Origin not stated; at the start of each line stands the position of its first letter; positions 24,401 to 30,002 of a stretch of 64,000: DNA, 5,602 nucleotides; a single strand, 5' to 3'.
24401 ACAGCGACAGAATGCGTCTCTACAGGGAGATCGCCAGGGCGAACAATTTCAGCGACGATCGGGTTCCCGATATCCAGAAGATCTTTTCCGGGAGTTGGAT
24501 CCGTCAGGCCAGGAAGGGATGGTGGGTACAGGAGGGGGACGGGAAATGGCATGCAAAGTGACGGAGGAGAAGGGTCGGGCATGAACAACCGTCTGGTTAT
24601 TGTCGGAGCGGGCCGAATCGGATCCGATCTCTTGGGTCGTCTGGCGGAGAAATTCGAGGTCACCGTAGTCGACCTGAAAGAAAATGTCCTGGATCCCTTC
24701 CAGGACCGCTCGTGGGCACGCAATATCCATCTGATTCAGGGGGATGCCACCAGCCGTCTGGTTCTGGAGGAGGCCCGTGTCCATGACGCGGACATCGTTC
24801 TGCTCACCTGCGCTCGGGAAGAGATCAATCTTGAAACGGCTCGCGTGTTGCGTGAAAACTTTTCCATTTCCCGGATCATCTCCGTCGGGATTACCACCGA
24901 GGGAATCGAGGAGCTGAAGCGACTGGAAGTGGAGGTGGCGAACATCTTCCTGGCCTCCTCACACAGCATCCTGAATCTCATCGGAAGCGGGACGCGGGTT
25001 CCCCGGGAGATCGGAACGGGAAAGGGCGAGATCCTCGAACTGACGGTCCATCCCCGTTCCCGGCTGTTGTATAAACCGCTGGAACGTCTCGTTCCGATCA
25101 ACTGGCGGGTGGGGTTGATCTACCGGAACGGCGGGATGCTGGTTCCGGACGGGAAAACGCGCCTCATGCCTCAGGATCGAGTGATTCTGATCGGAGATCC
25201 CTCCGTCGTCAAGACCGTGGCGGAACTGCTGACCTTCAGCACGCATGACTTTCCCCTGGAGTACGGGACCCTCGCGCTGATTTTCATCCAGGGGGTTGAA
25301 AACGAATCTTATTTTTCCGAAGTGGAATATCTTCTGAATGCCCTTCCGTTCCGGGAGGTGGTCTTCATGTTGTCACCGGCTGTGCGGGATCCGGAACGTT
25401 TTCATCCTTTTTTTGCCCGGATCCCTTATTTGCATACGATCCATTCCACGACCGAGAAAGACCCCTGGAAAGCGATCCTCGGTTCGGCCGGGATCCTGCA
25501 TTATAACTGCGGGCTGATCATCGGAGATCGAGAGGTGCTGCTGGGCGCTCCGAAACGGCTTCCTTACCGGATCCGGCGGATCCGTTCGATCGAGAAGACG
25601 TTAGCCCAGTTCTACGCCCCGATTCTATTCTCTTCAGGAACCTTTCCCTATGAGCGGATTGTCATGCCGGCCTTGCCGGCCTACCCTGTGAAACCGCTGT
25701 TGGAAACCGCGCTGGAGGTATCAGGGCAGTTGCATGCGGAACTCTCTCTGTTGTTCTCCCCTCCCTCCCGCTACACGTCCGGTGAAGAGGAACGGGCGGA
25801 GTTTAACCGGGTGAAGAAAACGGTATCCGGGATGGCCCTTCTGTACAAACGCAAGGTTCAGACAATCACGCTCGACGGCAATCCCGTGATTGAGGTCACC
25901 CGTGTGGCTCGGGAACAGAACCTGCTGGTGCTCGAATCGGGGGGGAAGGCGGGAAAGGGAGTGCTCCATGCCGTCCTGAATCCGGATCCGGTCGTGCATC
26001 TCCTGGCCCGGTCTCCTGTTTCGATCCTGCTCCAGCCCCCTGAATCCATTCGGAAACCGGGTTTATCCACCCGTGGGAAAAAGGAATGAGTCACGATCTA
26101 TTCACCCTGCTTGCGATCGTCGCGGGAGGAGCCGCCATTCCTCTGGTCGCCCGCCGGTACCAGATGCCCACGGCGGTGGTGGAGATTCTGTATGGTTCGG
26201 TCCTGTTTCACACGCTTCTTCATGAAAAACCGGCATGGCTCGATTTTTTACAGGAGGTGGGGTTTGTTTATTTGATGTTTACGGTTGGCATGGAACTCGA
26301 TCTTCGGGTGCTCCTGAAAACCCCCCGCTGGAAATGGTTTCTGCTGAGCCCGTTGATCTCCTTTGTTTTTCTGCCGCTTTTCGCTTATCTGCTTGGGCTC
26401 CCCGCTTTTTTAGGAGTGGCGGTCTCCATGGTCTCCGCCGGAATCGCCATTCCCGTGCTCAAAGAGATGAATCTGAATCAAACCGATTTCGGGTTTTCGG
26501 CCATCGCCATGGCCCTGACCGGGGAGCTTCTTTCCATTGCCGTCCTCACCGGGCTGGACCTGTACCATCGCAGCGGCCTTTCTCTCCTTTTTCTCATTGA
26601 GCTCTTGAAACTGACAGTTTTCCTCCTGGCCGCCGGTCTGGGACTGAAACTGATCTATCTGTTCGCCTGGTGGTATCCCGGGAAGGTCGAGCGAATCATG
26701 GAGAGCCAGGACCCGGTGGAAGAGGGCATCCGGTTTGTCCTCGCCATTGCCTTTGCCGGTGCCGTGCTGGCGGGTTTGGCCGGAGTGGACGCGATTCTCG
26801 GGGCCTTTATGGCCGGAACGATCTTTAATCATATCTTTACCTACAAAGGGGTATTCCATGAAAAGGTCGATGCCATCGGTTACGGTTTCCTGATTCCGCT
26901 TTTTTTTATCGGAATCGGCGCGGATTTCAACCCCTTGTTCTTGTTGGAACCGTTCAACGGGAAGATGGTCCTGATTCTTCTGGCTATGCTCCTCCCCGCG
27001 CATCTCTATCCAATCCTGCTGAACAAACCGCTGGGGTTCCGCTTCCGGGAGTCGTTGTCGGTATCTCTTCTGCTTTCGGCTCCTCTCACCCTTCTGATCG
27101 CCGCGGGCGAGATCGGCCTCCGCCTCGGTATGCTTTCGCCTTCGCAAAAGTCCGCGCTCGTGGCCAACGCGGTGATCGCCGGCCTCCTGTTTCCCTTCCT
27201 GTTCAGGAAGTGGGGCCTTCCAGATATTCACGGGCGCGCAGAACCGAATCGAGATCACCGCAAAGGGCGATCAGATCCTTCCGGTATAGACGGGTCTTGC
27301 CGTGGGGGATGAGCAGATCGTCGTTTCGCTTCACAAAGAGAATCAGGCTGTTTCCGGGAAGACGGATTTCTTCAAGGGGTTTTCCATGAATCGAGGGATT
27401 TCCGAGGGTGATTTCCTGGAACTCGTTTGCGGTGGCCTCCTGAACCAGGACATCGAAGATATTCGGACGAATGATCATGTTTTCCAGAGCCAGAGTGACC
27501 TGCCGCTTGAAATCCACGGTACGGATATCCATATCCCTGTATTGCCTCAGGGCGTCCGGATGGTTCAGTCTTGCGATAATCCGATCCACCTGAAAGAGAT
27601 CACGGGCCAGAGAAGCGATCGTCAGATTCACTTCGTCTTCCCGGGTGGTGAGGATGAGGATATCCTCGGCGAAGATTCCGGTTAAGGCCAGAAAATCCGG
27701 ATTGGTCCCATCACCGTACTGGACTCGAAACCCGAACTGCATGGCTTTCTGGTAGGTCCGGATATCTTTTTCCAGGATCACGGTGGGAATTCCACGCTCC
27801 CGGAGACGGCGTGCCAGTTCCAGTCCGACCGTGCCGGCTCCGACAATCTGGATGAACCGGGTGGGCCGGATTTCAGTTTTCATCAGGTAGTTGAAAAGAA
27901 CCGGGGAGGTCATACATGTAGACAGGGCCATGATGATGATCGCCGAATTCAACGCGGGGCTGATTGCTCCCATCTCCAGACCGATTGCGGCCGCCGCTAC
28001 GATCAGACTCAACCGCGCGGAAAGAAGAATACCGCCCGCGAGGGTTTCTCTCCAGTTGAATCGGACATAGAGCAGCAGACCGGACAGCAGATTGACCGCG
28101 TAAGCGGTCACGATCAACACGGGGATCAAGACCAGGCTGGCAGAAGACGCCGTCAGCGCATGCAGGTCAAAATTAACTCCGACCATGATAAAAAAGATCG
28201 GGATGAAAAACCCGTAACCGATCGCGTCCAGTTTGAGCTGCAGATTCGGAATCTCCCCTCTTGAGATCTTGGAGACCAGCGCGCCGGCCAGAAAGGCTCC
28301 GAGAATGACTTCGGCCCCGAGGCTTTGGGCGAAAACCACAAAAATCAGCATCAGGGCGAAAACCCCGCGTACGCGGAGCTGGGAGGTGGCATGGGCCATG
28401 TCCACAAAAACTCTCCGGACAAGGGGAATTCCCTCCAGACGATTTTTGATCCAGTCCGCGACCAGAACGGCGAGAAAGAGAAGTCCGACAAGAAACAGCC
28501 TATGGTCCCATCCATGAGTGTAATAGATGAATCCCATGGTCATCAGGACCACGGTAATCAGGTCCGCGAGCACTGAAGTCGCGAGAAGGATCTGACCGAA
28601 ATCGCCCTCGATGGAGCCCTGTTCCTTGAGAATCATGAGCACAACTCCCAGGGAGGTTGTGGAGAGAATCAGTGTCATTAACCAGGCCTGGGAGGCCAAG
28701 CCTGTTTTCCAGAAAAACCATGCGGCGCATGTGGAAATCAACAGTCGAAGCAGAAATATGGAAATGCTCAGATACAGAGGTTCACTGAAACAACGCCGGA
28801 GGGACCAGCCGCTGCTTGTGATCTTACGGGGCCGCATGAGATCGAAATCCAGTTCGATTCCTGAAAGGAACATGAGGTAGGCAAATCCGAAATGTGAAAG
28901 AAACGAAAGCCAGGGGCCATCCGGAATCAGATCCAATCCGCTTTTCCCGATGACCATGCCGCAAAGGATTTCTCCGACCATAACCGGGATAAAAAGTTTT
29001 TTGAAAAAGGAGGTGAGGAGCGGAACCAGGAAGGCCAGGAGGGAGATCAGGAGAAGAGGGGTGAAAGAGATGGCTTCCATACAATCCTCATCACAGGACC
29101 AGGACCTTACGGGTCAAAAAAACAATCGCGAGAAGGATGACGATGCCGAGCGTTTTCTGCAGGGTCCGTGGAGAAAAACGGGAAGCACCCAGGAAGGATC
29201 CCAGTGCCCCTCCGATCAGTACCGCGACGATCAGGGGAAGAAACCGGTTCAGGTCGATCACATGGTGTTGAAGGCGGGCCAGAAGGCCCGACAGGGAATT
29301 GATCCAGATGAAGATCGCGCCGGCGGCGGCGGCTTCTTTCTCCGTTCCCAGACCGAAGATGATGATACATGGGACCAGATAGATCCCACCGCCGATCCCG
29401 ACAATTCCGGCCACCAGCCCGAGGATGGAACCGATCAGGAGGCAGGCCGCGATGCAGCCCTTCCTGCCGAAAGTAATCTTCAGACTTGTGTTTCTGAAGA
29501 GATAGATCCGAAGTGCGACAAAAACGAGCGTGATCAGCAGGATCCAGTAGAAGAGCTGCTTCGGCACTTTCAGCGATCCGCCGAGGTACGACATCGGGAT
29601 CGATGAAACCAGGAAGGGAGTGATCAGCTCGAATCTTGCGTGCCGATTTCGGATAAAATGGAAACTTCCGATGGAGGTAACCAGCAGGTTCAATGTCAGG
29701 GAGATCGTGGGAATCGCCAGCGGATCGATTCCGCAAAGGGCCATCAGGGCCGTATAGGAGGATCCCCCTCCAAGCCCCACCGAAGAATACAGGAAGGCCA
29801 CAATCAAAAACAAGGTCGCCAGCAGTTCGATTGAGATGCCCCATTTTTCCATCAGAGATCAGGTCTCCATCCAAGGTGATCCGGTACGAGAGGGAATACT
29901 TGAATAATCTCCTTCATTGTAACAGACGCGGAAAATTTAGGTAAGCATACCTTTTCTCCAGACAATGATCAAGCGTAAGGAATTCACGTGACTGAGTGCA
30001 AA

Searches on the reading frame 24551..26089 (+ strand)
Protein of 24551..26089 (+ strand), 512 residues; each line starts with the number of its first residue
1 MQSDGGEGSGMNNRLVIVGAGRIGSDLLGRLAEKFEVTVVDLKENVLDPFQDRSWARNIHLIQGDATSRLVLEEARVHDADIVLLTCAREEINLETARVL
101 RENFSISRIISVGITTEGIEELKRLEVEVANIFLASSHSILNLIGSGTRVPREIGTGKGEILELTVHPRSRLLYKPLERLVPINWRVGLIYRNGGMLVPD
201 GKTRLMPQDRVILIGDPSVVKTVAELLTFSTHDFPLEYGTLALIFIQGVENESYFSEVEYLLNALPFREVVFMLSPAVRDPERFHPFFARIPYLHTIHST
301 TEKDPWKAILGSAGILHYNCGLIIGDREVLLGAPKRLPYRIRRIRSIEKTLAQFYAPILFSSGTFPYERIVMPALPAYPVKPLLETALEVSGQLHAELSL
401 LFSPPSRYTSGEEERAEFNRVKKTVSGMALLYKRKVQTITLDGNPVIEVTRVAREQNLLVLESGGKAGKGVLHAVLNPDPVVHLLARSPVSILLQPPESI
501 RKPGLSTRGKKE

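Call 72: search_protein_families(library=pfam, proteins=[window:24551-26089:+], max_evalue=0.00001)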
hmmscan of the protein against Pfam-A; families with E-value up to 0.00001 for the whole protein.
window:24551-26089:+ (512 aa): 2 families
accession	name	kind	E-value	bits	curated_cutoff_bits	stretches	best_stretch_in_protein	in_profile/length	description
PF02254.24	TrkA_N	-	2.6e-17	63.6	23.8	1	16-128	2-111/116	TrkA-N domain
PF02080.26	TrkA_C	-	5.8e-09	36.2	27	1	162-227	2-70/71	TrkA-C domain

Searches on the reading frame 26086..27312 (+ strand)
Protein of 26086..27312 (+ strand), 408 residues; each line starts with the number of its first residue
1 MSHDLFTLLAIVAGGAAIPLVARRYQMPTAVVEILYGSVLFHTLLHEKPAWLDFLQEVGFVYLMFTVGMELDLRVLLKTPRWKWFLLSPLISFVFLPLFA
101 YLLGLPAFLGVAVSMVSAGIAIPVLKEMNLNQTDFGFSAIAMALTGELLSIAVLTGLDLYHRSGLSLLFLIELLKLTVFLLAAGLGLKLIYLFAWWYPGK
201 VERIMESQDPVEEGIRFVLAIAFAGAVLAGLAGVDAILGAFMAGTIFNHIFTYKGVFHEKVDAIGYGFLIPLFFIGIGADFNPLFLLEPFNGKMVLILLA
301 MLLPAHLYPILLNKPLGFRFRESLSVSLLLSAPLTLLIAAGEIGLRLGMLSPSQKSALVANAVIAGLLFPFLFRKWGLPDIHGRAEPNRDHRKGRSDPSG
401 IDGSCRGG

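Call 72: search_protein_families(library=pfam, proteins=[window:26086-27312:+], max_evalue=0.00001)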
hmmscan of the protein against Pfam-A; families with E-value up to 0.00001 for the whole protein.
window:26086-27312:+ (408 aa): 1 family
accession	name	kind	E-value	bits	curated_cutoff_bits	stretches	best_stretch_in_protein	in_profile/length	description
PF00999.27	Na_H_Exchanger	-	6e-42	144.3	26.2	1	18-373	9-374/375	Sodium/hydrogen exchanger, transmembrane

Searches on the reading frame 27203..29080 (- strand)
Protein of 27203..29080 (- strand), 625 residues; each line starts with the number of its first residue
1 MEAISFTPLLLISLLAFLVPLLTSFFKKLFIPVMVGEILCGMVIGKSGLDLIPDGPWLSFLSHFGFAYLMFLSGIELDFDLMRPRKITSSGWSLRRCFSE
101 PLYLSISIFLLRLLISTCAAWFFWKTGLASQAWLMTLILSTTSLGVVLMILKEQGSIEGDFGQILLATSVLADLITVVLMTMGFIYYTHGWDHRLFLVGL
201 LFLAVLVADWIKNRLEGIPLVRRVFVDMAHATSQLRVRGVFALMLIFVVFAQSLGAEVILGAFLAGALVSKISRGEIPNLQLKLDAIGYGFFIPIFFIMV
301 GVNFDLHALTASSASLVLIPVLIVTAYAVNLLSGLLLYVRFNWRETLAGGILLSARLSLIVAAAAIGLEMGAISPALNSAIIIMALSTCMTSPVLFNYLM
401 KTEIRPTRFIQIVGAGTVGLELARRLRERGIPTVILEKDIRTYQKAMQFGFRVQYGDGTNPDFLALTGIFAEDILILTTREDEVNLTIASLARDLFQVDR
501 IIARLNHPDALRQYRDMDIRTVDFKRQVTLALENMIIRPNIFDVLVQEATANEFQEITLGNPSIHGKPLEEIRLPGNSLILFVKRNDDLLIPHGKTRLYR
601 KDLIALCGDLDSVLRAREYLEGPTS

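Call 72: search_protein_families(library=pfam, proteins=[window:27203-29080:-], max_evalue=0.00001)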
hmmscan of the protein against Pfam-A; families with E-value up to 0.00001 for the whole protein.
window:27203-29080:- (625 aa): 3 families
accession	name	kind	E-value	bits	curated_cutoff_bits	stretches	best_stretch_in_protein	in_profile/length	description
PF00999.27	Na_H_Exchanger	-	4.5e-57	194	26.2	1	14-396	2-374/375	Sodium/hydrogen exchanger, transmembrane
PF02254.24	TrkA_N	-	4.3e-21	75.8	23.8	1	412-521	3-112/116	TrkA-N domain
PF02080.26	TrkA_C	-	1.1e-09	38.5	27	1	556-620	3-70/71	TrkA-C domain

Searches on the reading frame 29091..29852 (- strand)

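Call 72: search_protein_families(library=pfam, proteins=[window:29091-29852:-], max_evalue=0.00001)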
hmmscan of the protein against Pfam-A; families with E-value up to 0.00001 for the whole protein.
window:29091-29852:- (253 aa): 1 family
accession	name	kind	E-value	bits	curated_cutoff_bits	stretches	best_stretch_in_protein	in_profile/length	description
PF01925.25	TauE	-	1.1e-27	97.6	32.6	1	12-245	2-236/237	Sulfite exporter TauE/SafE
